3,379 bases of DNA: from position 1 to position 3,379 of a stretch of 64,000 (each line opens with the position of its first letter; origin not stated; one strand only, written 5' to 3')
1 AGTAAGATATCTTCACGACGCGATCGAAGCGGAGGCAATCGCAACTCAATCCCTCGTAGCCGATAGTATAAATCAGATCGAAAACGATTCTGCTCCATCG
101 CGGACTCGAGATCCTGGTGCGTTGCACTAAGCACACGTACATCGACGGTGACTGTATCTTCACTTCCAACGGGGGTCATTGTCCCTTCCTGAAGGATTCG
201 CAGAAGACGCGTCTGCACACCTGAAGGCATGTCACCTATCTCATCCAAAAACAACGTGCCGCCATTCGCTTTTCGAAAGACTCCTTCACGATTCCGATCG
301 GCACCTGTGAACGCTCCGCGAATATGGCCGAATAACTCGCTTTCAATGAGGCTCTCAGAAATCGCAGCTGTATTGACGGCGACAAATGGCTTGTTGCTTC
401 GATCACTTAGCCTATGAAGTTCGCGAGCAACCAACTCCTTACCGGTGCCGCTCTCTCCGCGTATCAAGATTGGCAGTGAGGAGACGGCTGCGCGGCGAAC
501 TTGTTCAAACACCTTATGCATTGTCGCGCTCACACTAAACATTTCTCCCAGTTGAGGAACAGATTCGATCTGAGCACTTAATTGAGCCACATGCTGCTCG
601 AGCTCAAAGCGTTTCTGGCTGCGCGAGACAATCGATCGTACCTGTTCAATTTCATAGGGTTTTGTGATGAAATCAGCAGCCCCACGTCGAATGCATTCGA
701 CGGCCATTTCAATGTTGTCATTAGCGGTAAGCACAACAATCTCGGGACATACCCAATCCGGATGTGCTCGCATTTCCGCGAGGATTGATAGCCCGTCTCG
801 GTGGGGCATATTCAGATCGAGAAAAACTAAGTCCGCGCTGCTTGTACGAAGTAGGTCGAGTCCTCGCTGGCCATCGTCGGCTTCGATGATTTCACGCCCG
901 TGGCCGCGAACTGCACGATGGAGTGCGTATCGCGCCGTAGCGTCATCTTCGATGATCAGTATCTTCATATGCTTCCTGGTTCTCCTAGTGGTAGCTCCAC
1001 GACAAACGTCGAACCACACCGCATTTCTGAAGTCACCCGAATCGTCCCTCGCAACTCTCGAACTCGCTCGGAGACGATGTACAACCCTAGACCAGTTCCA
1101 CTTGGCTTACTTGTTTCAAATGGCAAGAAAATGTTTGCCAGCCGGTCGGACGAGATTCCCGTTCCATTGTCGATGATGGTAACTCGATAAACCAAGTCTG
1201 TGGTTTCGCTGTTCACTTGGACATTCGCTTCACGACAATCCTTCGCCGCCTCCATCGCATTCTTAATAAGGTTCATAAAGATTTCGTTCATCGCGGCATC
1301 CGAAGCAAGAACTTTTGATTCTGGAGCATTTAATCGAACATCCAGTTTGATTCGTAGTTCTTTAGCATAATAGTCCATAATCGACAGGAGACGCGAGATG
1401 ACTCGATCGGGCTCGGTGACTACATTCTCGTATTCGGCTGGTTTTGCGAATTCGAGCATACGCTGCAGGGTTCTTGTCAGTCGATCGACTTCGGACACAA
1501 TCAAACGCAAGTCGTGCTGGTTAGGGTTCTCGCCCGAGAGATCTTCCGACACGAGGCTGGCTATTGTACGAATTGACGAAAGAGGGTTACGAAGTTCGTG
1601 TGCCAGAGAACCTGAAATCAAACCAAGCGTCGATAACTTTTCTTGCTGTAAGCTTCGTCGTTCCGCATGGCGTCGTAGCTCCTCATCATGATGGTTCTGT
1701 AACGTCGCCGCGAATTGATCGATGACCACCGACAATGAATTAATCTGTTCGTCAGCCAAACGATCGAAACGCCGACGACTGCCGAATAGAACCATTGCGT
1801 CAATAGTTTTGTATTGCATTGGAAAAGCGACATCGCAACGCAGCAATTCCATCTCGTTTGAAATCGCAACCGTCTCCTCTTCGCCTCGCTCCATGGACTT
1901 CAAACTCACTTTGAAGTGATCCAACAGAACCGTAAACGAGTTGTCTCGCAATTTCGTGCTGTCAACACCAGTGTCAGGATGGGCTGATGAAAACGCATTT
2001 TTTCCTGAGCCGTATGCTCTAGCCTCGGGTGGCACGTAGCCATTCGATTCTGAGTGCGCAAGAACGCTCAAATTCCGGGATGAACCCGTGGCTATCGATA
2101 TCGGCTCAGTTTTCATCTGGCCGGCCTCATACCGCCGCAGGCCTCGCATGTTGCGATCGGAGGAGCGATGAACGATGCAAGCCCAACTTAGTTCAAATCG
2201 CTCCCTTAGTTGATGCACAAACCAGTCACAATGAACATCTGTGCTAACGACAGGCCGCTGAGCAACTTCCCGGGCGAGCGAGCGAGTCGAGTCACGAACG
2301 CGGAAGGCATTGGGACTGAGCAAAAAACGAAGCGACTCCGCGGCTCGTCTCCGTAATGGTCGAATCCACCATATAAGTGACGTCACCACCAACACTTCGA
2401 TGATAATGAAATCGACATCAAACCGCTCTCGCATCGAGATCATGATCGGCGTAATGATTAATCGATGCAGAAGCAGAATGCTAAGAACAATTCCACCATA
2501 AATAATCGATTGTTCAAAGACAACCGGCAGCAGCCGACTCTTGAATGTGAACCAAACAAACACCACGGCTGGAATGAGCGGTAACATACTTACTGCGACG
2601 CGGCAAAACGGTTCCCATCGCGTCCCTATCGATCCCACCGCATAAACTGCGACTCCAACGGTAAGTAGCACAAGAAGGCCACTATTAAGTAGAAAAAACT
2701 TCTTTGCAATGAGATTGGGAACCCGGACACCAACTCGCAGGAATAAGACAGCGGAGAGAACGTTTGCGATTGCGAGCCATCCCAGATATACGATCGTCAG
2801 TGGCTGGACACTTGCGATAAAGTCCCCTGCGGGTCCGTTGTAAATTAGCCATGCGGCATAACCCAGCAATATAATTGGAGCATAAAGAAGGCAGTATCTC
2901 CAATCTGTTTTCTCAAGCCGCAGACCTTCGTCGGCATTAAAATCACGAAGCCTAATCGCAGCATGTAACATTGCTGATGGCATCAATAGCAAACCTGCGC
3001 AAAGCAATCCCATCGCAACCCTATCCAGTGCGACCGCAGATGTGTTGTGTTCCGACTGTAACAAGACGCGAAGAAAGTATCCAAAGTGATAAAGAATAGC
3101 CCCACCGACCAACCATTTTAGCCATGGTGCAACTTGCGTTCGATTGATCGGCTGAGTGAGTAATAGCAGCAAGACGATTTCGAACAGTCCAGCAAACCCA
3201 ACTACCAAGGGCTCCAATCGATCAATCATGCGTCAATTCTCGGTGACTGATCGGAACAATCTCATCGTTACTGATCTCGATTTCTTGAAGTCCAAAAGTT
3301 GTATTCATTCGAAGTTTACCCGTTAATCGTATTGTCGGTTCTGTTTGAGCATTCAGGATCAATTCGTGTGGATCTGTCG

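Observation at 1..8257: PspA/IM30 wired to a giant ~35-TM membrane protein and a membrane-embedded HK / sigma54-activator pair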

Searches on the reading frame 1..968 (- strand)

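Call 6: search_protein_families(library=pfam, proteins=[window:1-968:-], max_evalue=0.01)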
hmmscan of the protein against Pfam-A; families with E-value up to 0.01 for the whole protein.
window:1-968:- (322 aa): 8 families
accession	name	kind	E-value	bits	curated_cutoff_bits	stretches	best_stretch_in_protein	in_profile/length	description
PF00158.32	Sigma54_activat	-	7.3e-69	231.2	20.2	1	146-309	4-167/168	Sigma-54 interaction domain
PF00072.30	Response_reg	-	9.1e-26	90.7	30.2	1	3-114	1-110/111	Response regulator receiver domain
PF14532.12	Sigma54_activ_2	-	3.5e-22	79.6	25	1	147-314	4-138/138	Sigma-54 interaction domain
PF07728.20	AAA_5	-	1.4e-09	38.5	22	1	167-284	2-122/139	AAA domain (dynein-related subfamily)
PF07724.20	AAA_2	-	2.2e-08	34.7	27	1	167-267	6-107/166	AAA domain (Cdc48 subfamily)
PF00004.35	AAA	-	0.00041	21.3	21.2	1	167-300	1-127/131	ATPase family associated with various cellular activities (AAA)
PF01078.27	Mg_chelatase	-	0.0019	18.1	20.3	0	160-265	18-136/207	Magnesium chelatase, subunit ChlI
PF13191.12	AAA_16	-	0.002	19.1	32.6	1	150-219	12-85/167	AAA ATPase domain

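Call 7: search_protein_families(library=ncbifam, proteins=[window:1-968:-], max_evalue=0.01)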
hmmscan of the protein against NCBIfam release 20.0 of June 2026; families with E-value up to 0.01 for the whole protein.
window:1-968:- (322 aa): 117 families (the best 25 are shown)
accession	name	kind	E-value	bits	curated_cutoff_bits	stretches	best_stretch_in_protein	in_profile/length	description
TIGR01818.1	ntrC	equivalog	1.9e-102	343.4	558.6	1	3-321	1-314/463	nitrogen regulation protein NR(I)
NF008469.0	PRK11361.1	equivalog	7.3e-93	311.8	714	1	2-321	6-323/461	acetoacetate metabolism transcriptional regulator AtoC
NF008176.1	PRK10923.1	equivalog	2.2e-90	303.5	620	1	3-321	6-318/469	nitrogen regulation protein NR(I)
TIGR02915.1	PEP_resp_reg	equivalog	2e-88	297.2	502.6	1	3-321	1-319/445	PEP-CTERM-box response regulator transcription factor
NF041946.1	LuxO_transreg_Vib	equivalog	4.3e-83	279.6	800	1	30-322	26-314/463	quorum-sensing sigma-54 dependent transcriptional regulator LuxO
NF011695.0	PRK15115.1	equivalog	5.4e-83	279.2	763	1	2-321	8-315/445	two-component system response regulator GlrR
NF007689.0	PRK10365.1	equivalog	3.9e-82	276.4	760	1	2-321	7-319/441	sigma-54-dependent response regulator transcription factor ZraR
NF038308.1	RNA_repair_RtcR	equivalog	1.1e-76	258.9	650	1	99-321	135-364/530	RNA repair transcriptional activator RtcR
NF049963.1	RespRegFlgRCampy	domain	1.1e-76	258.4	750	1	1-322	1-315/429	fla regulon two-component system response regulator FlgR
TIGR01817.1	nifA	equivalog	2.6e-76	257.5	528.85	1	107-321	164-376/534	nif-specific transcriptional activator NifA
NF051870.1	NAssimRespRegNtrX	equivalog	4.7e-75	253.2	600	1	2-321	3-315/452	nitrogen assimilation response regulator NtrX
NF003451.0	PRK05022.1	equivalog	1.2e-73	248.6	476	1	119-322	170-371/512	nitric oxide reductase transcriptional regulator NorR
TIGR02329.1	propionate_PrpR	equivalog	9.9e-69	232.3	499.2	1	125-322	197-394/526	propionate catabolism operon regulatory protein PrpR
NF041552.1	TF_PrdR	equivalog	2.7e-68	230.7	795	1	116-321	246-447/577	sigma-54 dependent transcriptional regulator PrdR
NF050807.1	TransRegFlbDCaul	equivalog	3.2e-66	224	750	1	16-321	16-298/454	sigma-54-dependent transcriptional regulator FlbD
TIGR02974.1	phageshock_pspF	equivalog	9.3e-62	209.2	443.55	1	147-322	5-180/336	phage shock protein operon transcriptional activator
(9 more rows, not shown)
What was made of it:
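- On Canonical proteobacterial Psp system (PspF-PspABC): The TIGR02974 score is 209 against a cut-off of 443 (call 7).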

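Call 102: search_protein_families(library=padloc, proteins=[window:1-968:-], max_evalue=0.01)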
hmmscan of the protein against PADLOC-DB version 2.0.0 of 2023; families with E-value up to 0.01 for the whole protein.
window:1-968:- (322 aa): 7 families
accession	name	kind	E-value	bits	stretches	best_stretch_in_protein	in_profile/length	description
PDLC01995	RtcR_PspF2--CARF_AAA_HTH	-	2.5e-85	285.4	1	122-321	147-347/481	-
PDLC01994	RtcR_PspF1--CARF_AAA_HTH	-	9.3e-48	161.4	1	102-321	131-334/468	-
PDLC01993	RtcR--CARF_AAA_HTH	-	1.2e-46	157.2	1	146-321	185-364/523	-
PDLC04606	PDC-M37B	-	3.4e-08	31.1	1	107-266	121-275/390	-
PDLC00405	SduA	-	0.00031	18.3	1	2-61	8-67/323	DUF4263 domain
PDLC04605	PDC-M37B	-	0.0014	15.8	1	105-268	246-407/518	-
PDLC04725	PDC-M60B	-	0.0029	15.5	1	2-58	5-63/158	-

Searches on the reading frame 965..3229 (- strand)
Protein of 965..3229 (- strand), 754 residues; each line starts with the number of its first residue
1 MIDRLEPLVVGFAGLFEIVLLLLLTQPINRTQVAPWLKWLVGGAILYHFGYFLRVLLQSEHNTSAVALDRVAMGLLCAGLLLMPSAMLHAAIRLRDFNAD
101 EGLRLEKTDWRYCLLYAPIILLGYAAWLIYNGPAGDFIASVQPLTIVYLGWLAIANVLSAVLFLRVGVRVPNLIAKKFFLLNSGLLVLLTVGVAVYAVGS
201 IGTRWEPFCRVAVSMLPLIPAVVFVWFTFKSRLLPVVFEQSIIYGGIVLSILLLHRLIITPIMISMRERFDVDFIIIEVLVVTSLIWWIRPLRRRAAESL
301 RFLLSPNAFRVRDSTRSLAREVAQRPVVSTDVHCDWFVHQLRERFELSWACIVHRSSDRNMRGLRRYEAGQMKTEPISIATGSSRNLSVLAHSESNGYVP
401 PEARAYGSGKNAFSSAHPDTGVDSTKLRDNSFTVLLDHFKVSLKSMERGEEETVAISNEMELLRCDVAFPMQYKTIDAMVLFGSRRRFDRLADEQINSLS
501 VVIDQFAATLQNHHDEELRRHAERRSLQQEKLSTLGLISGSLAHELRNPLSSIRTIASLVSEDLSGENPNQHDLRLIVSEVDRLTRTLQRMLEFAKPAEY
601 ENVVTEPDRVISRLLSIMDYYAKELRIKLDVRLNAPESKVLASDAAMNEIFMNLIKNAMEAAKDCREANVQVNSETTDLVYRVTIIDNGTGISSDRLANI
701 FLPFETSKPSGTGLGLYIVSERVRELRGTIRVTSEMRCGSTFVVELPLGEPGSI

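Call 6: search_protein_families(library=pfam, proteins=[window:965-3229:-], max_evalue=0.01)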
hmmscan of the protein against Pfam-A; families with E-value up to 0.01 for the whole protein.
window:965-3229:- (754 aa): 4 families
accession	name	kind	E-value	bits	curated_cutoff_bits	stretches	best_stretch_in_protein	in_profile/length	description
PF02518.31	HATPase_c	-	1.3e-20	74.3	26.4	1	647-749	6-110/111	Histidine kinase-, DNA gyrase B-, and HSP90-like ATPase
PF00512.31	HisKA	-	1.1e-10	41.8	26.9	1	540-597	7-63/66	His Kinase A (phospho-acceptor) domain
PF14501.12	HATPase_c_5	-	4.2e-05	23.8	22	1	646-735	5-91/102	GHKL domain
PF13589.12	HATPase_c_3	-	0.00038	20.9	25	1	647-710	3-62/137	Histidine kinase-, DNA gyrase B-, and HSP90-like ATPase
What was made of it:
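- Checked: HK 3229->965, 754 aa, HisKA + HATPase_c (call 6);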

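Call 7: search_protein_families(library=ncbifam, proteins=[window:965-3229:-], max_evalue=0.01)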
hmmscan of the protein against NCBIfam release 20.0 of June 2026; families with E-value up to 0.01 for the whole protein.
window:965-3229:- (754 aa): 83 families (the best 25 are shown)
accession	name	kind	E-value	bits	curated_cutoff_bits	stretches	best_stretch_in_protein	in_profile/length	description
NF008468.0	PRK11360.1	equivalog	3.6e-50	171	646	1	515-750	376-610/616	two-component system sensor histidine kinase AtoS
NF007688.0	PRK10364.1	equivalog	7.5e-41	140.3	479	1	516-748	221-451/460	two-component system sensor histidine kinase ZraS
NF010411.0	PRK13837.1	equivalog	2.4e-37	128.4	647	1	474-750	389-677/828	two-component system VirA-like sensor kinase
NF053867.1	SprKinKinDBac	equivalog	2.3e-30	105.5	775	1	520-749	271-498/500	sporulation kinase KinD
NF046044.1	PnpS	equivalog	3.7e-29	101.9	400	1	543-747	178-390/390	two-component system histidine kinase PnpS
NF047497.1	HK_LIC_12097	equivalog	2.1e-24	85.9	500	1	520-748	135-366/367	LIC_12097 family sensor histidine kinase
NF040750.1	tetrathio_HK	equivalog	2.1e-22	79.4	750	1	514-735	318-541/555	tetrathionate respiration histidine kinase TtrS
NF041947.1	LuxQ_Vibrio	equivalog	7.5e-22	77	1200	1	542-748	479-696/843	quorum-sensing autoinducer 2 sensor kinase/phosphatase LuxQ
TIGR02966.1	phoR_proteo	equivalog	1.6e-21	76.7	334.2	1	542-745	121-332/333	phosphate regulon sensor histidine kinase PhoR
NF047794.1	HisKinPtgB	equivalog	8.6e-21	73.8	1000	1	514-743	422-650/656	two-component system sensor histidine kinase PgtB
TIGR02916.1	PEP_his_kin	equivalog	2.2e-20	72.8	300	1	528-747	468-679/679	XrtA/PEP-CTERM system histidine kinase PrsK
NF008312.0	PRK11100.1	equivalog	2.7e-20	72.6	356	1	541-746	262-472/477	two-component system sensor histidine kinase CreC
NF052574.1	HisKinEspCMyxo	equivalog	2.7e-20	72.1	1200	1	512-749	394-638/785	serine histidine kinase EspC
NF038348.1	T2SS_HK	subfamily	5.4e-20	71.3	450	1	583-748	410-573/574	histidine kinase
NF041777.1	sens_FixL_Rhizob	equivalog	6.3e-20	71.3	850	1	530-749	257-482/485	sensor protein FixL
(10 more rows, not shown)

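Call 102: search_protein_families(library=padloc, proteins=[window:965-3229:-], max_evalue=0.01)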
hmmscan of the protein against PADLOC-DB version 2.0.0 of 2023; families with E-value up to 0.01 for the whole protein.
window:965-3229:- (754 aa): 0 families

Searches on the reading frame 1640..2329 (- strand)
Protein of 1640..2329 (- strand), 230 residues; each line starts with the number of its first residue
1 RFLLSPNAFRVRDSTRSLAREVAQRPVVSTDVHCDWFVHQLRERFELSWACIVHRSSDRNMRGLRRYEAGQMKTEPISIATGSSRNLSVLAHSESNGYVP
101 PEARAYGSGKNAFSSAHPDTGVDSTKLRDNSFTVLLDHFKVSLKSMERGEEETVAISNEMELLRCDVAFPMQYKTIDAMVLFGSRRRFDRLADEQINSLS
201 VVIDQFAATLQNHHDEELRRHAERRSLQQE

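Call 39: search_protein_families(library=pfam, proteins=[window:1640-2329:-], max_evalue=5)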
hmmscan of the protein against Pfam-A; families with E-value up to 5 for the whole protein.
window:1640-2329:- (230 aa): 1 family
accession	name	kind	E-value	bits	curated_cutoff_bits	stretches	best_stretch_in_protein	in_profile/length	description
PF09058.15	L27_1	-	0.028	14.7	29.7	1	202-224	9-31/59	L27_1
